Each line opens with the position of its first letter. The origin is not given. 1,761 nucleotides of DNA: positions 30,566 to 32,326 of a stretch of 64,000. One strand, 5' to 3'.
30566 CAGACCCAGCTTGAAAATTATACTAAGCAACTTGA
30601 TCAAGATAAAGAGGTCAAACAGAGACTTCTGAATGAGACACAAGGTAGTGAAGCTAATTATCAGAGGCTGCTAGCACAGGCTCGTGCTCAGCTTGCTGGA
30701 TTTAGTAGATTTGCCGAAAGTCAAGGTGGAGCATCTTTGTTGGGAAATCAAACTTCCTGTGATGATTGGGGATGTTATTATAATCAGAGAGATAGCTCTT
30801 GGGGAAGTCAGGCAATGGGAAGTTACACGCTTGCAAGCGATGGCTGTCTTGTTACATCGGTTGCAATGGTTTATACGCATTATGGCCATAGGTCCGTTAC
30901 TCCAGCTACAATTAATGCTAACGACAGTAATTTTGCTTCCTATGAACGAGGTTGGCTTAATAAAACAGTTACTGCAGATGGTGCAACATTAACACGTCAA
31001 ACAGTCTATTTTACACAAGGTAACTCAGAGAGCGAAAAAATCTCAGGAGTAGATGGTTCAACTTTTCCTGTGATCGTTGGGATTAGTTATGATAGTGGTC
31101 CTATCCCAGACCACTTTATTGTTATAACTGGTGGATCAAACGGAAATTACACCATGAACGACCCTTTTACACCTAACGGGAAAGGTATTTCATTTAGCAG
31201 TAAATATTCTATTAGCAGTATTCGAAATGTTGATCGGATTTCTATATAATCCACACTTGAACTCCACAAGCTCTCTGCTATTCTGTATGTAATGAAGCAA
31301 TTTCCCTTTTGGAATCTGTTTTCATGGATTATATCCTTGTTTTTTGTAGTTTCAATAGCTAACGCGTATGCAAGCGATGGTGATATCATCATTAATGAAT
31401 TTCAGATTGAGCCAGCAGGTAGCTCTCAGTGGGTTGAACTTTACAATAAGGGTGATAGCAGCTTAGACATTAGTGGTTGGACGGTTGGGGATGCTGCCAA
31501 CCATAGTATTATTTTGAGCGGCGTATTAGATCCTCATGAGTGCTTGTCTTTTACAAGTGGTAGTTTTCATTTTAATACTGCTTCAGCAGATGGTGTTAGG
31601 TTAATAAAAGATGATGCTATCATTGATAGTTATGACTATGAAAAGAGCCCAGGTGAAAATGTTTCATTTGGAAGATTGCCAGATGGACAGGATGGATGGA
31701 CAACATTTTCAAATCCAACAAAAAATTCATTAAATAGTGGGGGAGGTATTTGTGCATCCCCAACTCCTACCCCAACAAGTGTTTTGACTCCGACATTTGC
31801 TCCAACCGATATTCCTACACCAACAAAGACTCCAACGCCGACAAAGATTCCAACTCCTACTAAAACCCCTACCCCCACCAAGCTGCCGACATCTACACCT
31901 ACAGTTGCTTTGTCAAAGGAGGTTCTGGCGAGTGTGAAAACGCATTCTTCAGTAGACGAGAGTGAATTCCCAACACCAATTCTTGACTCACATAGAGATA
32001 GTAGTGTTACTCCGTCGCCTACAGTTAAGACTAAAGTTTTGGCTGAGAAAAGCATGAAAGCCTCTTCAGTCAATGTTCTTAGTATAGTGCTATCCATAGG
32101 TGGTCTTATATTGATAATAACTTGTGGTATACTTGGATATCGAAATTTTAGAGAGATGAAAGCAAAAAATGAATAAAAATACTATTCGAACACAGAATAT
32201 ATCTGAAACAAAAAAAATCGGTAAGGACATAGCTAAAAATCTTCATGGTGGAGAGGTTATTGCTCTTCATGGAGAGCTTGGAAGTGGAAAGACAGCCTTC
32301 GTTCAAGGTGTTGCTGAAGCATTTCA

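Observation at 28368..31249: ftsE-ftsX followed by a coiled-coil secreted Cys-peptidase: a PcsB/EnvC-like divisome hydrolase with a C39-like domain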

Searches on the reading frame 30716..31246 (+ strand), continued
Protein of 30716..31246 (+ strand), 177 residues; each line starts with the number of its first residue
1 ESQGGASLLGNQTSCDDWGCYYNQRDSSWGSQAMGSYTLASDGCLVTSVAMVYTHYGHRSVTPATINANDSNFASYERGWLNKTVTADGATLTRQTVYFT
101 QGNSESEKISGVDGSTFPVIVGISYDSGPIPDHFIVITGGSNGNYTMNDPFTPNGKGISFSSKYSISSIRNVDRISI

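Call 55: find_encoding_contigs(protein=P0311, flank=4000, max_places=1)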
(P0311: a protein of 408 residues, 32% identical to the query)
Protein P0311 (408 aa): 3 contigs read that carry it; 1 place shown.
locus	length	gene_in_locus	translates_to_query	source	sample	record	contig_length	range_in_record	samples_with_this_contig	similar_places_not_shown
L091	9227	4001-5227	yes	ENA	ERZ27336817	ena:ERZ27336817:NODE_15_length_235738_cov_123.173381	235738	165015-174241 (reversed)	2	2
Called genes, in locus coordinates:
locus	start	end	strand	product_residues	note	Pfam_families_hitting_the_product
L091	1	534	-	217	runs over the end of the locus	PF25990:Beta-barrel_YknX (weak)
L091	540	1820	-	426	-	PF25917:BSH_RND (weak), PF25919:BSH_CusB (faint), PF25954:Beta-barrel_RND_2 (weak), PF25990:Beta-barrel_YknX, PF26002:Beta-barrel_AprE (weak)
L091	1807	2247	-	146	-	PF12802:MarR_2 (faint), PF01047:MarR, PF13463:HTH_27 (faint)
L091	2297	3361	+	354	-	PF13360:PQQ_2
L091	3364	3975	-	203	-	PF00753:Lactamase_B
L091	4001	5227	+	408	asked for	PF13529:Peptidase_C39_2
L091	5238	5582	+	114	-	PF04020:Phage_holin_4_2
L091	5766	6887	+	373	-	-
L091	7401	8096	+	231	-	PF00535:Glycos_transf_2, PF10111:Glyco_tranf_2_2, PF13641:Glyco_tranf_2_3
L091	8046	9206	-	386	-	PF14907:NTP_transf_5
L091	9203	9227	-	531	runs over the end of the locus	PF00664:ABC_membrane, PF00005:ABC_tran, PF02463:SMC_N (weak)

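Call 57: search_dna_similar(query=window:30716-31246:+, collection=phages, mode=protein, max_evalue=0.001, max_rows=25)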
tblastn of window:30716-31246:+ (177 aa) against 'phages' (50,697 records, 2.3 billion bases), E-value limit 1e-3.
No match.

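Call 60: search_protein_families(library=pfam, proteins=[window:30716-31246:+], max_evalue=10)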
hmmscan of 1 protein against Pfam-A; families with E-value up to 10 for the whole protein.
window:30716-31246:+ (177 aa): 2 families
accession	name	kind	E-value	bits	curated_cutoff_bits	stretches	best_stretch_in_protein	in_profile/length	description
PF13529.12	Peptidase_C39_2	-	4.8e-08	34.1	24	1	21-150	5-142/143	Peptidase_C39 like family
PF03412.21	Peptidase_C39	-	0.072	13.4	22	1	131-153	86-106/133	Peptidase C39 family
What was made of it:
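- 30731..31246 (+): C-terminal papain-fold cysteine peptidase domain of the Peptidase_C39_2 family (aa 250-421). PF13529 34.1 bits against a cut-off of 24, with no CHAP or NlpC/P60 hit (call 60).
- On C39 bacteriocin-processing peptidases (Pfam PF03412 / MEROPS C39): 13.4 bits against a cut-off of 22 (call 60).
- On CHAP (PF05257) and NlpC/P60 (PF00877): No hit at E <= 10 for the isolated domain (call 60).
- Closest known: C39 bacteriocin-processing peptidase domains. Different: Here the domain is extracytoplasmic and C-terminal, is not fused to a transporter, and scores below the PF03412 threshold at 13.4 against 22 bits (call 60).
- Catalytic domain: C39_2 is above threshold and is the only family above threshold (call 60). 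The PF03412 (true C39) score is below threshold, 13.4 against 22 bits (call 60).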

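Call 62: find_homologous_proteins(query=P0175, max_evalue=0.001)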
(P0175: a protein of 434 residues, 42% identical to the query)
Query P0175 (434 aa): 99 proteins with E <= 0.001 among 8000 candidates.
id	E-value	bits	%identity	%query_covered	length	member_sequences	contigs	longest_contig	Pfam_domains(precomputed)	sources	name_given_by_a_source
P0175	1.9e-279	944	100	100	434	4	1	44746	PF24568.2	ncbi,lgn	-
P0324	3.9e-217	739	77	100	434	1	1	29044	-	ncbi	-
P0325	3.1e-216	736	78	100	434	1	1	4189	-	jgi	jgi:peptidoglycan hydrolase CwlO-like protein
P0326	1.1e-215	734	77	100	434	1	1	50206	-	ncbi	-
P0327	1.1e-204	698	74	100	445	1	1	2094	-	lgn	-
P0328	2.1e-200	684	73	100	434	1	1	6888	-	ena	-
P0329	1.8e-198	678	72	100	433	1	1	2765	-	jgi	jgi:peptidoglycan hydrolase CwlO-like protein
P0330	6.3e-198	676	74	94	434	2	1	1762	-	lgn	-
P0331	1.6e-194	665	70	100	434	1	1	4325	PF12385.15,PF24568.2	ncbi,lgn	-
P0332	1.1e-181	622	67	100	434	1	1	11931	PF24568.2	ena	-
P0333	2.1e-172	592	67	93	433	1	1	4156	PF24568.2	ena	-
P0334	1.6e-169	582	63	100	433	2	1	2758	PF24568.2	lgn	-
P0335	2.6e-161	555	59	98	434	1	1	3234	PF24568.2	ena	-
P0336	1.0e-157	543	57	100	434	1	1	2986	PF24568.2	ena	-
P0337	1.5e-129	451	53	89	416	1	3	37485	PF24568.2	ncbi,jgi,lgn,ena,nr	ncbi:MAG TPA: hypothetical protein VNI34_05350 [Candidatus Nitrosotalea sp.]|nr:hypothetical protein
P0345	1.1e-113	398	49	98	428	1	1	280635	-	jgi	jgi:peptidoglycan hydrolase CwlO-like protein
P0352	2.9e-111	390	49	99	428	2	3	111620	-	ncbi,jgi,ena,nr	ncbi:MAG TPA: hypothetical protein VNG93_05410 [Candidatus Dormibacteraeota bacterium]|nr:hypothetic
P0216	2.8e-105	371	45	93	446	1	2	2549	PF08614.17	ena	-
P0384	4.5e-103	363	45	93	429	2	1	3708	PF13529.14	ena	-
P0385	6.0e-103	363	44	93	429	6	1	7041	PF13529.14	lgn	-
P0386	1.6e-102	362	42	93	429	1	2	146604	PF13529.14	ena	-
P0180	1.5e-83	299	41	95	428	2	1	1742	PF24568.2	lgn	-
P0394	1.8e-54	203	58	37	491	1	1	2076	PF13529.14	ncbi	-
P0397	3.3e-51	193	55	37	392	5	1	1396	PF13529.14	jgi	jgi:hypothetical protein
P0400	6.0e-50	189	57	35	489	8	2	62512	PF13529.14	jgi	jgi:hypothetical protein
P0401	6.2e-50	189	56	37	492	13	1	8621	PF13529.14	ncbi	-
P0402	8.4e-50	188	58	37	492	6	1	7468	PF13529.14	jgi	-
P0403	9.4e-50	188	57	37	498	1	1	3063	PF13529.14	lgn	-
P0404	1.2e-49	188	56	37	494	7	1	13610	PF13529.14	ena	-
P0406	2.4e-49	187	56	36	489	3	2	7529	PF13529.14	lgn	-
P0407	3.7e-49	186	58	35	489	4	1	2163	PF13529.14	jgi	-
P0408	7.1e-49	185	57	35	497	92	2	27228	PF13529.14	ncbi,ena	-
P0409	1.3e-48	184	57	39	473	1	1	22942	PF13529.14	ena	-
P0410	3.6e-48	183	53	36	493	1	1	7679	PF13529.14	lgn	-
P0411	6.0e-48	182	55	37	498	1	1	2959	PF13529.14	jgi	jgi:Papain-like cysteine protease AvrRpt2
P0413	4.1e-47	179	55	36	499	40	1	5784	PF13529.14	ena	-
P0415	7.6e-47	178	55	37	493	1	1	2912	PF13529.14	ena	-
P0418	2.6e-24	104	24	87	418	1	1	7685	PF13529.14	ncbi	-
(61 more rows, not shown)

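Call 63: search_protein_families(library=pfam, proteins=[P0194, P0175, P0208, P0213, P0226, P0231, P0257, P0255, P0203, P0235], max_evalue=0.001)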
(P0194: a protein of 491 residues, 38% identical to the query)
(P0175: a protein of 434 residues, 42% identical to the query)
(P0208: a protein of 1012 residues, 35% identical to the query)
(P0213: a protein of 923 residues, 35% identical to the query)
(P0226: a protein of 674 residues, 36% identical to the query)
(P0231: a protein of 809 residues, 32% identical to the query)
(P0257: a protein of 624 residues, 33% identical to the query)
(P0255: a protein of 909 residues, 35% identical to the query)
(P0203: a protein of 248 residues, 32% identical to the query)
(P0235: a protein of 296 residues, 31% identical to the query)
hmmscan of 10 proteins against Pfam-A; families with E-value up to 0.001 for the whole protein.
P0194 (491 aa): 0 families

P0175 (434 aa): 1 family
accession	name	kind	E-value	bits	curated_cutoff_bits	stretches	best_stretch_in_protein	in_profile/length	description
PF24568.1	CC_PcsB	-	2.5e-05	24.5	27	1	114-183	3-73/75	Peptidoglycan hydrolase PcsB, coiled-coil domain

P0208 (1012 aa): 3 families
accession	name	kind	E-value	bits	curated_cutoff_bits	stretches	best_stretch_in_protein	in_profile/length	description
PF06119.19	NIDO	-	7.9e-28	98.2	25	1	76-249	2-184/186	Nidogen-like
PF13529.12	Peptidase_C39_2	-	3.2e-11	44.4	24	1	261-390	5-142/143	Peptidase_C39 like family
PF03412.21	Peptidase_C39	-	2.9e-05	24.4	22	1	282-395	9-110/133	Peptidase C39 family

P0213 (923 aa): 2 families
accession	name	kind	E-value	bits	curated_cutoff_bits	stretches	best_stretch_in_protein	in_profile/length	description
PF13529.12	Peptidase_C39_2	-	2e-12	48.3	24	1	745-886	3-143/143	Peptidase_C39 like family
PF01464.25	SLT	-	3.3e-12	46.4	21.3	1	55-171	2-101/117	Transglycosylase SLT domain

P0226 (674 aa): 3 families
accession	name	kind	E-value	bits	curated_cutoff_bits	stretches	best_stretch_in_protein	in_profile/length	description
PF01471.23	PG_binding_1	-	2.2e-15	57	23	1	288-338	7-57/57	Putative peptidoglycan binding domain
PF13529.12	Peptidase_C39_2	-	7.7e-12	46.4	24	1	63-194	11-143/143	Peptidase_C39 like family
PF03412.21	Peptidase_C39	-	1.1e-06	28.9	22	0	154-195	72-107/133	Peptidase C39 family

P0231 (809 aa): 3 families
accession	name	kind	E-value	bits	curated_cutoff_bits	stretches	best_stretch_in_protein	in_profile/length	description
PF13529.12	Peptidase_C39_2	-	4.5e-19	69.9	24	1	256-386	2-143/143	Peptidase_C39 like family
PF03412.21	Peptidase_C39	-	1.6e-09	38.1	22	1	283-392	12-111/133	Peptidase C39 family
PF12385.14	Peptidase_C70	-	0.00036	20.9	19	1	281-398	17-138/141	Papain-like cysteine protease AvrRpt2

P0257 (624 aa): 5 families
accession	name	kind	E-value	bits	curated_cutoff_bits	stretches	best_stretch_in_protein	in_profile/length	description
PF05048.19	NosD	-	1.3e-29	103.7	23.6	1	398-591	7-212/212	Periplasmic copper-binding protein (NosD)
PF13529.12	Peptidase_C39_2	-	7e-22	79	24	1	24-156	1-143/143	Peptidase_C39 like family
PF13229.12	Beta_helix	-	2.9e-14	53.4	25.9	1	394-532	11-153/158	Right handed beta helix region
PF03412.21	Peptidase_C39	-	5.4e-10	39.6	22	1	51-158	11-107/133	Peptidase C39 family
PF01640.23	Peptidase_C10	-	0.00014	22.6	26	0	115-154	143-184/194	Peptidase C10 family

P0255 (909 aa): 5 families
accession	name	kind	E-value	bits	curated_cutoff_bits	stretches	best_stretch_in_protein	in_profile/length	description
PF13529.12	Peptidase_C39_2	-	1.1e-06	29.7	24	1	609-739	1-143/143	Peptidase_C39 like family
PF22352.2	K319L-like_PKD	-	7e-06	26.4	27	1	511-602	2-84/84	K319L-like, PKD domain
PF21027.3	Sde0182_C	-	2.4e-05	25.3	27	1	522-596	2-75/83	Cellulose-binding protein Sde0182, C-terminal domain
PF18911.6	PKD_4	-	3.1e-05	24.4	27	0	505-602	3-85/85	PKD domain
PF02010.21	REJ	-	0.00087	18.4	25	0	511-607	91-203/452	REJ domain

P0203 (248 aa): 2 families
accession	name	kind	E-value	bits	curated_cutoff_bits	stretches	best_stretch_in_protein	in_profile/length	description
PF13529.12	Peptidase_C39_2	-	9.9e-08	33.1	24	1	91-222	4-143/143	Peptidase_C39 like family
PF12385.14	Peptidase_C70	-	0.00065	20.1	19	0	116-229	18-131/141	Papain-like cysteine protease AvrRpt2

P0235 (296 aa): 3 families
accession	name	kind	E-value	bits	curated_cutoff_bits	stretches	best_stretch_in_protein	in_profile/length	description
PF13529.12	Peptidase_C39_2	-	2.2e-10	41.7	24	1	57-190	3-142/143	Peptidase_C39 like family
PF08239.17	SH3_3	-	2.3e-06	28.1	27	1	244-278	2-37/54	Bacterial SH3 domain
PF03412.21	Peptidase_C39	-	0.00056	20.2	22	0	82-196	11-111/133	Peptidase C39 family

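Call 64: find_encoding_contigs(protein=P0345, flank=5000, max_places=1)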
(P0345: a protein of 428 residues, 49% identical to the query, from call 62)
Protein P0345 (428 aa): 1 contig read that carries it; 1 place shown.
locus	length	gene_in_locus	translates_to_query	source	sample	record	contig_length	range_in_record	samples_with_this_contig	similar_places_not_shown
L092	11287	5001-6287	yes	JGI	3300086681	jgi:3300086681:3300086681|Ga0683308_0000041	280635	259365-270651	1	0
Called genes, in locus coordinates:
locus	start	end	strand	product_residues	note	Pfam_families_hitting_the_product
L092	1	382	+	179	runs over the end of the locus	PF00582:Usp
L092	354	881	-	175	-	-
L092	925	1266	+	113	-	-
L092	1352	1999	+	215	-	-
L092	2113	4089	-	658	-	PF16177:ACAS_N, PF00501:AMP-binding, PF13193:AMP-binding_C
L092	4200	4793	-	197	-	PF01184:Gpr1_Fun34_YaaH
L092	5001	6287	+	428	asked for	-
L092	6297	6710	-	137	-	PF00072:Response_reg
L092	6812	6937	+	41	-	-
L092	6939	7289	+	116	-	PF01638:HxlR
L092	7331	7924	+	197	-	PF24463:DUF7577 (weak), PF13240:Zn_Ribbon_1 (weak), PF00990:GGDEF (weak)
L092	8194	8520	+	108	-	PF00300:His_Phos_1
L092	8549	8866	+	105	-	-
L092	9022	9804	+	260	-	PF02423:OCD_Mu_crystall, PF03807:F420_oxidored (weak)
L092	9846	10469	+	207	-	PF04029:2-ph_phosp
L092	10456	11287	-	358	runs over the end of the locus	PF00268:Ribonuc_red_sm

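Call 65: find_encoding_contigs(protein=P0352, flank=5000, max_places=1)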
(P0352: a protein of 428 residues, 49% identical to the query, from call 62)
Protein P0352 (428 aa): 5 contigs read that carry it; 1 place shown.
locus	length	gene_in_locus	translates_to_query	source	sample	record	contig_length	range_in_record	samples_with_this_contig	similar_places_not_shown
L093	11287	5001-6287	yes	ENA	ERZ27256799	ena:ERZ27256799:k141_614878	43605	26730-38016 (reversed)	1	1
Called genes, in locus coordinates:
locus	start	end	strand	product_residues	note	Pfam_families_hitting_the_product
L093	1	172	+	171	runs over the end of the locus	PF00582:Usp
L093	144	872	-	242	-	-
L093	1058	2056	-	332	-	PF04909:Amidohydro_2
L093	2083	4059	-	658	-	PF16177:ACAS_N, PF00501:AMP-binding, PF13193:AMP-binding_C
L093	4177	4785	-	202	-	PF01184:Gpr1_Fun34_YaaH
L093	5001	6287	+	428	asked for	-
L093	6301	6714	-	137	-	PF00072:Response_reg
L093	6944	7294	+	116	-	PF01638:HxlR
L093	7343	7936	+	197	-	PF13240:Zn_Ribbon_1 (weak), PF00990:GGDEF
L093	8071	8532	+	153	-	PF00300:His_Phos_1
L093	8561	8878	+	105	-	-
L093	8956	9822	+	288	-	PF02423:OCD_Mu_crystall, PF01488:Shikimate_DH (weak), PF03807:F420_oxidored (weak)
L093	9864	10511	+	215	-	PF04029:2-ph_phosp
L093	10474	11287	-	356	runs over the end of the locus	PF00268:Ribonuc_red_sm, PF11583:AurF (faint)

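Call 76: search_protein_families(library=phrogs, proteins=[window:30716-31246:+], max_evalue=0.01)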
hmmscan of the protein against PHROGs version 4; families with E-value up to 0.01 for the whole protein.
window:30716-31246:+ (177 aa): 0 families
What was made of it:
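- The catalytic domain has no sequence match in phage genomes or PHROGs (calls 57, 76).
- Tried and rejected: tblastn of the catalytic domain against 50,697 phage genomes found nothing (call 57), and PHROGs found nothing (call 76).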

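Call 77: fold_search(model_id=the predicted structure, library=viral)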
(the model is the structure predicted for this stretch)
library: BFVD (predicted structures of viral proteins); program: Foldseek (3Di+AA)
matches with E <= 10: 780; with E <= 0.001: 1
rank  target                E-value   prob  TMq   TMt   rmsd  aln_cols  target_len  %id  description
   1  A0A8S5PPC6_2          2.0e-05  1.00  0.54  0.09   6.3       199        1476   18  Morphogenesis protein 1 wall, phi29, hydrolase, infection [Myoviridae sp. ctwwN25]
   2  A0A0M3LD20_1          1.0e-03  0.98  0.49  0.09   7.3       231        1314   16  Large tegument protein [Testudinid alphaherpesvirus 3]
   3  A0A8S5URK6            1.3e-03  1.00  0.50  0.37   6.9       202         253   17  Peptidase [Siphoviridae sp. cthae16]
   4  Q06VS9                2.3e-03  0.80  0.39  0.12  13.6       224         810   12  (no name in the UniProt tables at hand)
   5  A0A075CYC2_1          7.5e-03  0.92  0.46  0.10   6.1       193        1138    8  Large tegument protein [Elephant endotheliotropic herpesvirus 5]
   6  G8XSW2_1              9.1e-03  0.87  0.46  0.11   6.8       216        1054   11  Large tegument protein [Saimiriine betaherpesvirus 4]
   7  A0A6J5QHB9            1.6e-02  0.85  0.28  0.18   5.2        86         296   14  CHAP domain containing protein [uncultured Caudovirales phage]
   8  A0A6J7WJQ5            1.9e-02  0.96  0.29  0.21   3.7        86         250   15  CHAP domain containing protein [uncultured Caudovirales phage]
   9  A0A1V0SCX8            2.0e-02  0.84  0.30  0.21   6.2       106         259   12  Uncharacterized protein [Indivirus ILV1]
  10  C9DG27                2.0e-02  0.28  0.21  0.16   8.1       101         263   14  Uncharacterized protein [Delftia phage PhiW-14]
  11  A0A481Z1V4            2.8e-02  0.60  0.27  0.26   7.1        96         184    9  Uncharacterized protein [Mimivirus LCMiAC02]
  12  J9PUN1                2.8e-02  0.57  0.30  0.24   8.9       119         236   10  Uncharacterized protein [Bacillus phage BCD7]
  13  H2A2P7                3.0e-02  0.63  0.42  0.10   6.9       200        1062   10  M48 protein [Murid herpesvirus 1]
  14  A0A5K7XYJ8            3.0e-02  0.21  0.16  0.11   9.8        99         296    9  USP domain-containing protein [Abalone asfa-like virus]
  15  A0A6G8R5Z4            3.2e-02  0.82  0.47  0.23   8.3       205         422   18  Endolysin [Synechococcus phage S-N03]
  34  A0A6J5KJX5            1.4e-01  0.60  0.25  0.28   5.9        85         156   12  Endopeptidase, NLPC/P60 domain containing protein [uncultured Caudovirales phage]
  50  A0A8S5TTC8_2          2.4e-01  0.60  0.27  0.04   3.5        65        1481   14  NlpC/P60 family [Siphoviridae sp. ct5jB2]
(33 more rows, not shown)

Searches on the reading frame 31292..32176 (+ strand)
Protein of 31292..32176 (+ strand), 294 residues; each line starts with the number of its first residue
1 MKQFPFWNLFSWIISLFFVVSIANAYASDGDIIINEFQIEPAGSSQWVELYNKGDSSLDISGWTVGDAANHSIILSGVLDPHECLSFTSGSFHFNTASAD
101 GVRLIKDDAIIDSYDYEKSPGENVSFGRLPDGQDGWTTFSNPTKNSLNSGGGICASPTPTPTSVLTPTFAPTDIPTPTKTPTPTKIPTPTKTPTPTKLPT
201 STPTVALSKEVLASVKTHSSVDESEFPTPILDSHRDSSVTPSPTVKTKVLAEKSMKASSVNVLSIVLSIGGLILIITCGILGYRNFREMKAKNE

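Call 3: search_protein_families(library=pfam, proteins=[window:31292-32176:+], max_evalue=1)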
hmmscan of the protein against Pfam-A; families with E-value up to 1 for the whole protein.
window:31292-32176:+ (294 aa): 1 family
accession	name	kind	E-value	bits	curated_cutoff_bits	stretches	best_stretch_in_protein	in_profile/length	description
PF00932.25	LTD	-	2.1e-14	54.2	34.3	1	28-117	4-108/109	Lamin Tail Domain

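Call 4: search_protein_families(library=ncbifam, proteins=[window:31292-32176:+], max_evalue=1)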
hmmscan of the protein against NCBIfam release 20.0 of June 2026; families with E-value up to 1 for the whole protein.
window:31292-32176:+ (294 aa): 4 families
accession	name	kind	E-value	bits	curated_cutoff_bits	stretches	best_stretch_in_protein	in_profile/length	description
NF033680.1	exonuc_ExeM-GG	exception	0.00032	18.9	1300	1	20-65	14-58/884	extracellular exonuclease ExeM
NF037973.1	metallo_SslE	exception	0.0049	14.3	3000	1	115-226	6-117/1519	lipoprotein metalloprotease SslE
TIGR04526.1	predic_Ig_block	subfamily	0.41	9.5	150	1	139-232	62-158/693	putative immunoglobulin-blocking virulence protein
NF038253.1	GBS_IgA_bnd_BAC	equivalog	0.61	7.8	1700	1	161-271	866-975/1127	IgA Fc-binding protein BAC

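Call 76: search_protein_families(library=phrogs, proteins=[window:31292-32173:+], max_evalue=0.01)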
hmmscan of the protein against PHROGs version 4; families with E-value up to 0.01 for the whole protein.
window:31292-32173:+ (294 aa): 2 families
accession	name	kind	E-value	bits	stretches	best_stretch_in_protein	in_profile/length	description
phrog_15511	-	unknown function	9.1e-08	32.6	1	144-249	195-299/511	-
phrog_38031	-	unknown function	1.1e-05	25.6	1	118-204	94-182/460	-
